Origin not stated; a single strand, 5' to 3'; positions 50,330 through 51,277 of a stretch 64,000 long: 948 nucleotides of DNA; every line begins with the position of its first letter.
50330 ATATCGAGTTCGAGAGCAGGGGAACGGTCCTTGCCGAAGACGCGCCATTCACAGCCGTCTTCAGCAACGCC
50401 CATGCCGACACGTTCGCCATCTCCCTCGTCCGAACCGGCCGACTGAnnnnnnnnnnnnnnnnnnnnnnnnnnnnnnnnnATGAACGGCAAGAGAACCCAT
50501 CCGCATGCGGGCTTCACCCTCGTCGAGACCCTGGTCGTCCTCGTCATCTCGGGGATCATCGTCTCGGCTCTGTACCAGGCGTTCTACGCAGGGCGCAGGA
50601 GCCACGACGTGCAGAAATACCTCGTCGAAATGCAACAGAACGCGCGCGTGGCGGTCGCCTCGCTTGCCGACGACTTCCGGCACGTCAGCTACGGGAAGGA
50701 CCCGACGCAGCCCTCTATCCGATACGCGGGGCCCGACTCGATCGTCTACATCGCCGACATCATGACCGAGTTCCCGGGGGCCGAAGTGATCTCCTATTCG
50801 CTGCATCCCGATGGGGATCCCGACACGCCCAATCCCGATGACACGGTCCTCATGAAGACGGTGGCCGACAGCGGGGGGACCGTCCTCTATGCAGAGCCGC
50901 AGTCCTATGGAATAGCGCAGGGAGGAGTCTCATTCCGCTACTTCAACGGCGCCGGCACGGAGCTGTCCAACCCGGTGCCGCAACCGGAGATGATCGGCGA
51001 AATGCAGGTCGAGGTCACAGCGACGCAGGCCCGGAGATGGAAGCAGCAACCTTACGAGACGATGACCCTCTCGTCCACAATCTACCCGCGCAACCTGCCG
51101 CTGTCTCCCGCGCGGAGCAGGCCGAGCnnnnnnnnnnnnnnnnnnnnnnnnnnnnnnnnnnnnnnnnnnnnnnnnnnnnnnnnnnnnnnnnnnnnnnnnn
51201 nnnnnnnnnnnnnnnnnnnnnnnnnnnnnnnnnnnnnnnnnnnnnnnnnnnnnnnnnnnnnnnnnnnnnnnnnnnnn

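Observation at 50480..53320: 946-aa PilW-like minor pilin fused to FN3-like repeats and a lectin-like jellyroll domain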

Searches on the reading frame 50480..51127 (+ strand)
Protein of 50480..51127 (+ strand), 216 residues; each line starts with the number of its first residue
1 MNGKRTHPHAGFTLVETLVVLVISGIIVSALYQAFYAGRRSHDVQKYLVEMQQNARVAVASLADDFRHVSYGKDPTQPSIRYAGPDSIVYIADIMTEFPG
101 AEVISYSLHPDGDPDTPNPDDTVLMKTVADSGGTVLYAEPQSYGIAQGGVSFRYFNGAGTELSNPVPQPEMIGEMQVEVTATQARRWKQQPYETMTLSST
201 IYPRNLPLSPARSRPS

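Call 36: search_solved_structures(query=A2, max_evalue=10)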
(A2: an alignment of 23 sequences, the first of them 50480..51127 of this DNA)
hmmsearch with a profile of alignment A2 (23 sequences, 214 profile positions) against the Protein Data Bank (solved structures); distinct sequences matched with E-value up to 10: 21.
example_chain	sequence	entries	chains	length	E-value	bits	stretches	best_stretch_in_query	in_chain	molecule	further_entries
9egp_A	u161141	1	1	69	0.0015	21.2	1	4-40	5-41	Geopilin domain 1 protein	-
7tgg_A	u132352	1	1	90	0.0032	20.1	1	4-57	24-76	Geopilin domain 1 protein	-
9lab_B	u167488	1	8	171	0.0044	19.7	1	5-30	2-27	MSHA major pilin subunit MshA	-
9laa_A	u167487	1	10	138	0.0089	18.6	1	4-29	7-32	Type IV pilin protein PilA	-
5wda_A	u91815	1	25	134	0.0096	18.5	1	10-48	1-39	General secretion pathway protein G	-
8pfb_G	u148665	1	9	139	0.071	15.7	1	10-50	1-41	Type IV pilin PilE1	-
1kge_A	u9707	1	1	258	0.32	13.6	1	26-125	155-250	BETA-LACTAMASE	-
1dja_A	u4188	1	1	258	0.32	13.5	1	26-125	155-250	BETA-LACTAMASE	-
1ghi_A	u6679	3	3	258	0.32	13.5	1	26-125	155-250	BETA-LACTAMASE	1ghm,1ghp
1kgf_A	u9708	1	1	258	0.32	13.5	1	26-125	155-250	BETA-LACTAMASE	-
1kgg_A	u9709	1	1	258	0.33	13.5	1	26-125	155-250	PROTEIN (BETA-LACTAMASE)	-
1blc_A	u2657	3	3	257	0.33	13.5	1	26-125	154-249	BETA-LACTAMASE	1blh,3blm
1blp_A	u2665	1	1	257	0.33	13.5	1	26-125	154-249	BETA-LACTAMASE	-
1ome_A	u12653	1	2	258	0.33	13.5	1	26-125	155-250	BETA-LACTAMASE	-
6xxd_A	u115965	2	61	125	0.33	13.5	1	10-43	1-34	PilA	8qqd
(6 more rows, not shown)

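Call 44: predict_structure(alignment_id=A2)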
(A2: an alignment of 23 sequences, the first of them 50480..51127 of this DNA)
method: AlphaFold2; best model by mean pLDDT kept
length: 216 residues; sequences in the alignment: 23
mean_pLDDT: 84.4   pTM: 0.73
mean pLDDT of the five models: 84.4, 84.0, 82.7, 81.8, 80.1
residues with pLDDT >= 90: 89; 70-90: 102; 50-70: 20; < 50: 5
segments of 3 or more residues with pLDDT < 50: 214-216
pLDDT, mean of each block of 10 residues (from residue 1): 54 86 96 92 90 94 85 74 90 78 87 81 92 88 92 90 89 91 83 91 72 50
secondary structure, 60 per line:
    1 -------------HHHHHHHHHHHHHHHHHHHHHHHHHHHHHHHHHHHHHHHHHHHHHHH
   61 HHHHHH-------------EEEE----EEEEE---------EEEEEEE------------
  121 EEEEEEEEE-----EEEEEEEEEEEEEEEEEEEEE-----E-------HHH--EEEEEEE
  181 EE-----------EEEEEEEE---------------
elements in order: H14-66 E80-83 E88-92 E102-108 E121-129 E135-155 E174-182 E194-201

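Call 55: search_protein_representatives(alignment_id=A2)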
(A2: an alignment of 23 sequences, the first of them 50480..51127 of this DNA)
Query: 23 sequences, 214 profile positions. Proteins with E-value up to 0.001 (for the whole library): 16934; up to 1e-10: 764; up to 1e-30: 13. The best 150 are listed.
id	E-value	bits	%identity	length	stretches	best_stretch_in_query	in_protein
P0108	3.1e-96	337.2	-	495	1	6-214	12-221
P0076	5.4e-96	336.4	-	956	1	6-214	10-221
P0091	1.0e-95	335.5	-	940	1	1-214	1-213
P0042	1.8e-94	331.4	-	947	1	1-213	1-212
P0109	5.7e-94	329.8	-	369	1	1-214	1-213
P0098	2.5e-92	324.4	-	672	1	5-213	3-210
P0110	1.2e-91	322.2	-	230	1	4-214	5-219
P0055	1.4e-90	318.7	-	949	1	4-214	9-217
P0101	2.9e-90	317.7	-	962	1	1-214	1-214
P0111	5.3e-83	293.9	-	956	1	7-214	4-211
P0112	2.7e-45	170.7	-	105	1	48-154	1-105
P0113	1.4e-33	132.5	-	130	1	4-91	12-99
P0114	1.8e-31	125.5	-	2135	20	143-173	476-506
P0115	9.7e-29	116.6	-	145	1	49-166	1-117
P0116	9.9e-29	116.6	-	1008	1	4-209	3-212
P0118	3.3e-24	101.8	-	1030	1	4-213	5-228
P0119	1.0e-23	100.2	-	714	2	5-170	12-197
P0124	1.7e-21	92.9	-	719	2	5-167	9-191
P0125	9.6e-21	90.5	-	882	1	6-166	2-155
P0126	1.8e-20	89.6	-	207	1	5-204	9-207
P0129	2.6e-19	85.8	-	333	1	5-205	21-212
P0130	3.1e-19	85.6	-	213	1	6-203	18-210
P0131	9.0e-19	84.0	-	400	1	4-207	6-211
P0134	2.7e-18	82.4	-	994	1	3-207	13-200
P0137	4.5e-18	81.7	-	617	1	3-207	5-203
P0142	1.0e-17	80.6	-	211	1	5-204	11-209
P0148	4.9e-17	78.4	-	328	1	5-208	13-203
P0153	6.7e-17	77.9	-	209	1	4-208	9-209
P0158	9.2e-17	77.5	-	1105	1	4-204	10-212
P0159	1.2e-16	77.1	-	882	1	4-206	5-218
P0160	1.3e-16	77.0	-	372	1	1-204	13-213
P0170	2.8e-16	75.9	-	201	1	6-204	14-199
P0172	3.6e-16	75.5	-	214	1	6-203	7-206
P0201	3.2e-15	72.4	-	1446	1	4-205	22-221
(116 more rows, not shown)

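Call 56: search_protein_families(library=pfam, proteins=[P0116, P0118, P0125, P0134, P0137, P0158, P0159, P0201, P0119, P0124], max_evalue=0.001)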
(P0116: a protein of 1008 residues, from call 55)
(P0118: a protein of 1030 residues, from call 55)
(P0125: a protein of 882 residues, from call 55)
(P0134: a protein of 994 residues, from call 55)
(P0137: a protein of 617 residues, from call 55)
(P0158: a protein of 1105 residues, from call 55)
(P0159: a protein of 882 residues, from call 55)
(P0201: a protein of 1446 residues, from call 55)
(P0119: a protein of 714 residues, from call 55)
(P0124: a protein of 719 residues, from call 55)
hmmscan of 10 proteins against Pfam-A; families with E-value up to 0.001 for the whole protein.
P0116 (1008 aa): 3 families
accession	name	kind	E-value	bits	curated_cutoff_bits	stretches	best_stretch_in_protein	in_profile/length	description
PF00041.27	fn3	-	2.8e-07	31.1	25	0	324-407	2-79/84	Fibronectin type III domain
PF07963.17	N_methyl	-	1.1e-06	28.3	21.2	1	4-29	2-27/27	Prokaryotic N-terminal methylation motif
PF11773.13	ComGE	-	2.4e-05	24.6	25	1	11-68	2-59/82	Competence system putative prepilin ComGE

P0118 (1030 aa): 4 families
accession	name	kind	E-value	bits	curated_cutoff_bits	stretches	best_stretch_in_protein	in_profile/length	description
PF13517.12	FG-GAP_3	-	2.7e-21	76.3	26.9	4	714-775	1-61/61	FG-GAP-like repeat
PF07963.17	N_methyl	-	1.1e-08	34.7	21.2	1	6-31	2-27/27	Prokaryotic N-terminal methylation motif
PF01839.29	FG-GAP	-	5.1e-08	33.1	22.1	0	760-791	5-33/37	FG-GAP repeat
PF02368.24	Big_2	-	7.1e-06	26.3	22.8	1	237-308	7-65/79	Bacterial Ig-like domain (group 2)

P0125 (882 aa): 6 families
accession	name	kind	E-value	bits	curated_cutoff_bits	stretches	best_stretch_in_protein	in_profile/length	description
PF09134.16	Invasin_D3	-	7.4e-25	87.8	33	3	417-500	3-84/98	Invasin, domain 3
PF13517.12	FG-GAP_3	-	1.3e-20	74.2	26.9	3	737-796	1-59/61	FG-GAP-like repeat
PF02369.22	Big_1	-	8e-16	58.4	34.9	2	422-500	5-82/93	Bacterial Ig-like domain (group 1)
PF07963.17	N_methyl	-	5.7e-06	26.1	21.2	1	2-26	3-27/27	Prokaryotic N-terminal methylation motif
PF00630.25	Filamin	-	2.1e-05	25.7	26.9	0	447-486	34-70/93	Filamin/ABP280 repeat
PF18565.7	Glyco_hydro2_C5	-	6.1e-05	23.3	32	0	327-389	7-66/103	Glycoside hydrolase family 2 C-terminal domain 5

P0134 (994 aa): 7 families
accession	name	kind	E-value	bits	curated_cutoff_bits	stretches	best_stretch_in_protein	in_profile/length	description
PF00041.27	fn3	-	4.1e-31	107.5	25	3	316-400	2-81/84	Fibronectin type III domain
PF16656.11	Pur_ac_phosph_N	-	1.5e-10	41.9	30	0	225-290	15-80/93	Purple acid Phosphatase, N-terminal domain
PF17957.7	Big_7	-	1.1e-06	29.6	24.1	1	610-676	1-67/70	Bacterial Ig domain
PF07963.17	N_methyl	-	6.6e-06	25.9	21.2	1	15-40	2-27/27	Prokaryotic N-terminal methylation motif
PF25059.1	FN3_DSCAM-DSCAML_C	-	0.00021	22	39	0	340-393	18-71/89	DSCAM/DSCAML C-terminal Fn3-like domain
PF10179.15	NDNF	-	0.00026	21.5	27.3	0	561-592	85-116/127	Neuron-derived neurotrophic factor, first Fn(III) domain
PF16323.11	DUF4959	-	0.00029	21.5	32.9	0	405-498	10-104/106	Domain of unknown function (DUF4959)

P0137 (617 aa): 3 families
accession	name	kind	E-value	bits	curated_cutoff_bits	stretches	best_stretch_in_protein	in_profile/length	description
PF07963.17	N_methyl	-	1.4e-08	34.4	21.2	1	6-32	1-27/27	Prokaryotic N-terminal methylation motif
PF25059.1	FN3_DSCAM-DSCAML_C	-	6.4e-07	30.1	39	0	334-411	6-82/89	DSCAM/DSCAML C-terminal Fn3-like domain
PF00041.27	fn3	-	6e-05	23.6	25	0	322-406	3-80/84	Fibronectin type III domain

P0158 (1105 aa): 2 families
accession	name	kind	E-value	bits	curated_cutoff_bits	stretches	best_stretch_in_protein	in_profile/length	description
PF00041.27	fn3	-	6.4e-09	36.4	25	1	240-312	16-83/84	Fibronectin type III domain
PF07963.17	N_methyl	-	5.6e-06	26.1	21.2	1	13-36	4-27/27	Prokaryotic N-terminal methylation motif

P0159 (882 aa): 7 families
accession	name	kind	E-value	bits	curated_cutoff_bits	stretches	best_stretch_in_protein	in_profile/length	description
PF13517.12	FG-GAP_3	-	2.7e-26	92.4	26.9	2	742-801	1-59/61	FG-GAP-like repeat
PF09134.16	Invasin_D3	-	4.6e-26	91.6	33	2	330-418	6-95/98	Invasin, domain 3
PF01839.29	FG-GAP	-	1.9e-12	47.2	22.1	1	736-755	3-22/37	FG-GAP repeat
PF02369.22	Big_1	-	2.1e-12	47.4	34.9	1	331-420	4-92/93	Bacterial Ig-like domain (group 1)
PF07963.17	N_methyl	-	1.4e-06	28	21.2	1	5-31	1-27/27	Prokaryotic N-terminal methylation motif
PF23743.1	Beta-prop_BBS7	-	7.6e-06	25.9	27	0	687-755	223-289/299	BBS7 beta-propeller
PF00630.25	Filamin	-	2.4e-05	25.5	26.9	0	347-410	24-83/93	Filamin/ABP280 repeat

P0201 (1446 aa): 1 family
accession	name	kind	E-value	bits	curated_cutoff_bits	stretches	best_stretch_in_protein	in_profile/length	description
PF07963.17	N_methyl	-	2.1e-09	37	21.2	1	24-48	3-27/27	Prokaryotic N-terminal methylation motif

P0119 (714 aa): 3 families
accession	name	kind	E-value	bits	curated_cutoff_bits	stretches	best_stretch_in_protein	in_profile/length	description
PF13517.12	FG-GAP_3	-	3.2e-18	66.5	26.9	3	511-576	1-61/61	FG-GAP-like repeat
PF01839.29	FG-GAP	-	4.8e-10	39.5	22.1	0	451-469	3-21/37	FG-GAP repeat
PF07963.17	N_methyl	-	1.7e-08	34.1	21.2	1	12-36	2-26/27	Prokaryotic N-terminal methylation motif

P0124 (719 aa): 2 families
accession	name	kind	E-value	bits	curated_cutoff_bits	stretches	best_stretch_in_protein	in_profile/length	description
PF13517.12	FG-GAP_3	-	1.5e-05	25.9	26.9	1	456-518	1-60/61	FG-GAP-like repeat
PF07963.17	N_methyl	-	5.1e-05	23.1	21.2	1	9-34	2-27/27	Prokaryotic N-terminal methylation motif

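Call 57: search_protein_families(library=pfam, proteins=[P0126, P0130, P0142, P0153, P0170, P0172, P0129, P0148, P0131, P0160], max_evalue=0.01)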
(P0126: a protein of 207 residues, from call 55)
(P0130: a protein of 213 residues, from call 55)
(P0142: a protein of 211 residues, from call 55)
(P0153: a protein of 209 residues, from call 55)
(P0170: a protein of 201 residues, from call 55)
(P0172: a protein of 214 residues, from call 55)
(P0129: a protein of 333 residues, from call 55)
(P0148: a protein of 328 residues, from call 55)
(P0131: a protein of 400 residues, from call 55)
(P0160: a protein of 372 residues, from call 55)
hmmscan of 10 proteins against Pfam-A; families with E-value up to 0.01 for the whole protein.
P0126 (207 aa): 1 family
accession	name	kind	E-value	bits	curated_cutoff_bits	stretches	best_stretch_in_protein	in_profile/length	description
PF07963.17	N_methyl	-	4.9e-07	29.5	21.2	1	11-34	4-27/27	Prokaryotic N-terminal methylation motif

P0130 (213 aa): 1 family
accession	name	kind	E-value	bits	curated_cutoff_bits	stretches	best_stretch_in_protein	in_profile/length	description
PF07963.17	N_methyl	-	6.6e-05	22.8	21.2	1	19-42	4-27/27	Prokaryotic N-terminal methylation motif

P0142 (211 aa): 1 family
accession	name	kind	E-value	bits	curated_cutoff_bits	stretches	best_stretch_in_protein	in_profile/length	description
PF07963.17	N_methyl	-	1.1e-05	25.2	21.2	1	11-36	2-27/27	Prokaryotic N-terminal methylation motif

P0153 (209 aa): 1 family
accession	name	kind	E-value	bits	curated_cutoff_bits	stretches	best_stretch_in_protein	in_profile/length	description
PF07963.17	N_methyl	-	2.8e-07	30.3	21.2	1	10-35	2-27/27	Prokaryotic N-terminal methylation motif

P0170 (201 aa): 1 family
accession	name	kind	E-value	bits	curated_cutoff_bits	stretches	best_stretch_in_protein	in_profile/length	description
PF07963.17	N_methyl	-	0.00028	20.8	21.2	1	15-38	4-27/27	Prokaryotic N-terminal methylation motif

P0172 (214 aa): 0 families

P0129 (333 aa): 1 family
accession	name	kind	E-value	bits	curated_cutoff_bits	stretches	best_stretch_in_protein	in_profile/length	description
PF07963.17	N_methyl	-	6.8e-06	25.9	21.2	1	24-46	5-27/27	Prokaryotic N-terminal methylation motif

P0148 (328 aa): 1 family
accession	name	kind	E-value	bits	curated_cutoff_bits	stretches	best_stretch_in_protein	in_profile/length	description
PF07963.17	N_methyl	-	4.9e-08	32.7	21.2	1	13-37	2-26/27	Prokaryotic N-terminal methylation motif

P0131 (400 aa): 1 family
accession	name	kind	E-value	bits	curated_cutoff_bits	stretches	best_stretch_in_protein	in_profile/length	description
PF07963.17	N_methyl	-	1.1e-07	31.6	21.2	1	8-32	3-27/27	Prokaryotic N-terminal methylation motif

P0160 (372 aa): 1 family
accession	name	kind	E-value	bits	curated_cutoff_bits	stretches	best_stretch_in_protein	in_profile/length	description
PF07963.17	N_methyl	-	2.5e-07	30.4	21.2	1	16-42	1-27/27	Prokaryotic N-terminal methylation motif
